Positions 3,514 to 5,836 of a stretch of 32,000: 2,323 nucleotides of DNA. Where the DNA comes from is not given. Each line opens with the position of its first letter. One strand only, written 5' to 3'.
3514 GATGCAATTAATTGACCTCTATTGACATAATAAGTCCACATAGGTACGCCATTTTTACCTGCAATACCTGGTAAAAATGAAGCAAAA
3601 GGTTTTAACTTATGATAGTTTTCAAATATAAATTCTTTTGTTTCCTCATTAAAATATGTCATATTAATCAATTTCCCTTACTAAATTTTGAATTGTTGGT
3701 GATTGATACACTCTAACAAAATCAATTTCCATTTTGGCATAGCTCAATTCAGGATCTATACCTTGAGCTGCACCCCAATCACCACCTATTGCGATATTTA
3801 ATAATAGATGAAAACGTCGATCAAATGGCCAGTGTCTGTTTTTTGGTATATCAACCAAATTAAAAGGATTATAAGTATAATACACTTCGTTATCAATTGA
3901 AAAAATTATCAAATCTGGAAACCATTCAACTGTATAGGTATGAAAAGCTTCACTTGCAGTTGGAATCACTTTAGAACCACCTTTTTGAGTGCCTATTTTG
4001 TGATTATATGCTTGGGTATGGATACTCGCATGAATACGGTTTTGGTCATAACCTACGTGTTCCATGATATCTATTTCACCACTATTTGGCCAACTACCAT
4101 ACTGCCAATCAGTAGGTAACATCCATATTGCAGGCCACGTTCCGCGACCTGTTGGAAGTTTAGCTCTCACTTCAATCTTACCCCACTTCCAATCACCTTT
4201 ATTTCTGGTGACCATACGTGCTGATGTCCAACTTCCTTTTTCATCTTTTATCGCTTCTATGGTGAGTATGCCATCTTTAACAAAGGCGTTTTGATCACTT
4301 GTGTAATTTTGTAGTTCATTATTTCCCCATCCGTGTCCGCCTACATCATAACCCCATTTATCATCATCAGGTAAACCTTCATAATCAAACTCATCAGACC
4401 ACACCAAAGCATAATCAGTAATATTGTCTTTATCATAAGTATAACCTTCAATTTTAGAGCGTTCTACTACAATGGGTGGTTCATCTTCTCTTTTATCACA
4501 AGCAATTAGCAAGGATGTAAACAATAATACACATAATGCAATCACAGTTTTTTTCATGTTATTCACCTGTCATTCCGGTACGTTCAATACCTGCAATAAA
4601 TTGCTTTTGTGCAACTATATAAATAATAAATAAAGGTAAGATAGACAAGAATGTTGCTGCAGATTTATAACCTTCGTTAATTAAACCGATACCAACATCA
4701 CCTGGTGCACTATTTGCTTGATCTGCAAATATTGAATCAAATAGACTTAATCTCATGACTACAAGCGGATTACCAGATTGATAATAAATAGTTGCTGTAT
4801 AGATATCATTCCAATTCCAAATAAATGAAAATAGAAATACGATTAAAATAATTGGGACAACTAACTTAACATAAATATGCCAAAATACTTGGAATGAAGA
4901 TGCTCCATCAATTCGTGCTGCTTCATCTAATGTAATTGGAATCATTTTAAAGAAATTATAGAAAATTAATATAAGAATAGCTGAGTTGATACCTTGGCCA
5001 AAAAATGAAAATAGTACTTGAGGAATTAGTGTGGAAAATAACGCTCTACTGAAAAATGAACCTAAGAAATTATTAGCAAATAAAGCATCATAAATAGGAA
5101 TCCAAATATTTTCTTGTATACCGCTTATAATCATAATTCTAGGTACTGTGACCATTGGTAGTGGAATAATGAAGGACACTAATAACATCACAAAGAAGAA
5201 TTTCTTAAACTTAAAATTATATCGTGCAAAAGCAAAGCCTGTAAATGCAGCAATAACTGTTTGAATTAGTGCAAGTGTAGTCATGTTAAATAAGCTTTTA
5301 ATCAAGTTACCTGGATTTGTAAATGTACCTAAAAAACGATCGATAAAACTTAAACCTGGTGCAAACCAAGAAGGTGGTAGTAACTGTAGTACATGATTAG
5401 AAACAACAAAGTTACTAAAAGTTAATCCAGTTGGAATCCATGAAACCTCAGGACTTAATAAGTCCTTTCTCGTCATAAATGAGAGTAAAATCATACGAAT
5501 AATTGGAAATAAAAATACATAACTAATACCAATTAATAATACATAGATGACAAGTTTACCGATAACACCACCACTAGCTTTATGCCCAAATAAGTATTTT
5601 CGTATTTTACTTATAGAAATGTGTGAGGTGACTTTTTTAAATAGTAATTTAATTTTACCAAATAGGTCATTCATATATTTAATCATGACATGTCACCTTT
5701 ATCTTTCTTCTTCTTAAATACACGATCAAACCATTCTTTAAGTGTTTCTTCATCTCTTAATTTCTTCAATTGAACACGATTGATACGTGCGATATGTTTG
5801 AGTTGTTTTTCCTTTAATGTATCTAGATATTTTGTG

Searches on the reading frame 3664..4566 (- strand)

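Call 5: search_protein_families(library=pfam, proteins=[window:3664-4566:-], max_evalue=0.01)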
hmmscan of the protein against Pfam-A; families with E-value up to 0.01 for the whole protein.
window:3664-4566:- (300 aa): 2 families
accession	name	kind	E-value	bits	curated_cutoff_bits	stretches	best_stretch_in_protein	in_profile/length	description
PF00722.28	Glyco_hydro_16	-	5e-23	81.9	22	1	87-282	7-172/175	Glycosyl hydrolases family 16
PF03935.22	SKN1_KRE6_Sbg1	-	5.9e-10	38.6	30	1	43-150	108-222/501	Beta-glucan synthesis-associated protein SKN1/KRE6/Sbg1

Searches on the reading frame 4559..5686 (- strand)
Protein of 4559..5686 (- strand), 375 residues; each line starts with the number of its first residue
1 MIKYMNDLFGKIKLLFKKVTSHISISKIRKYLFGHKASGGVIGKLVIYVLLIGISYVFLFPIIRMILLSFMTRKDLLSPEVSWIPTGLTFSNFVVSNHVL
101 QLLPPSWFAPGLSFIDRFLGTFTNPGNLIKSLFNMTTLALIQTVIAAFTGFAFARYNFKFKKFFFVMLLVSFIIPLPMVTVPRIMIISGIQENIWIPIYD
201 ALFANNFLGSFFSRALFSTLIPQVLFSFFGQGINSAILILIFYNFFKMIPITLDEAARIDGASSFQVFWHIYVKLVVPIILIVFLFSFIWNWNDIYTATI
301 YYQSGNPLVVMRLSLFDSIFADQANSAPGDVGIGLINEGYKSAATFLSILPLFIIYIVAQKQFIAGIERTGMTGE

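Call 5: search_protein_families(library=pfam, proteins=[window:4559-5686:-], max_evalue=0.01)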
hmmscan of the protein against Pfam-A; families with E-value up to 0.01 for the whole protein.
window:4559-5686:- (375 aa): 1 family
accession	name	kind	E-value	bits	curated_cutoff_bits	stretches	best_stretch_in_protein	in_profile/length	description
PF00528.27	BPD_transp_1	-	7e-08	32.9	26.4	1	148-363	3-178/184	Binding-protein-dependent transport system inner membrane component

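Call 67: search_protein_families(library=ncbifam, proteins=[window:4559-5686:-], max_evalue=0.001)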
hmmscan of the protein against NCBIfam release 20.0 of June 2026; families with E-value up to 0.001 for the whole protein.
window:4559-5686:- (375 aa): 3 families
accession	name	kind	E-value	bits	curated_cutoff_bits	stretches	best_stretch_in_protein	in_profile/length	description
NF040932.1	ABC_arch_GlcU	equivalog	5.9e-14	52.3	340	1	237-372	150-269/272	glucose ABC transporter permease GlcU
NF008231.0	PRK10998.1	equivalog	3.2e-11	43.3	261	1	129-372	82-294/296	maltose ABC transporter permease MalG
NF008210.0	PRK10973.1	equivalog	7e-09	35.8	297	1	233-367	153-276/281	sn-glycerol-3-phosphate ABC transporter permease UgpE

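Call 68: search_solved_structures(query=window:4559-5686:-, max_evalue=0.001)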
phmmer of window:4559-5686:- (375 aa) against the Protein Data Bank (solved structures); distinct sequences matched with E-value up to 0.001: 5.
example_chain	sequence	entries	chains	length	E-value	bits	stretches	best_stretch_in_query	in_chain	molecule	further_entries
4tqu_N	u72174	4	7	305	7.9e-12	48.5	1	220-371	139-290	AlgM2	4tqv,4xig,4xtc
8ja7_B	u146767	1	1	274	6e-07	32.4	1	239-368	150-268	Trehalose transport system permease protein SugB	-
2r6g_G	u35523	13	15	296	5.6e-06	29.2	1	223-373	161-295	Maltose transport system permease protein malG | Maltose transporter subunit; membrane component of ABC superfamily | Binding-protein-dependent transport system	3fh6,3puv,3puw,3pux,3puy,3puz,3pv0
7cad_B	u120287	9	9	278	1.2e-05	28.1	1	130-368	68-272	ABC transporter, permease protein SugB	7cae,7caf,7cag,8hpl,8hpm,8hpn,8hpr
9bcr_I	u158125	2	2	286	0.00039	23.1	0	223-361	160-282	Maltose/maltodextrin transport system permease protein MalG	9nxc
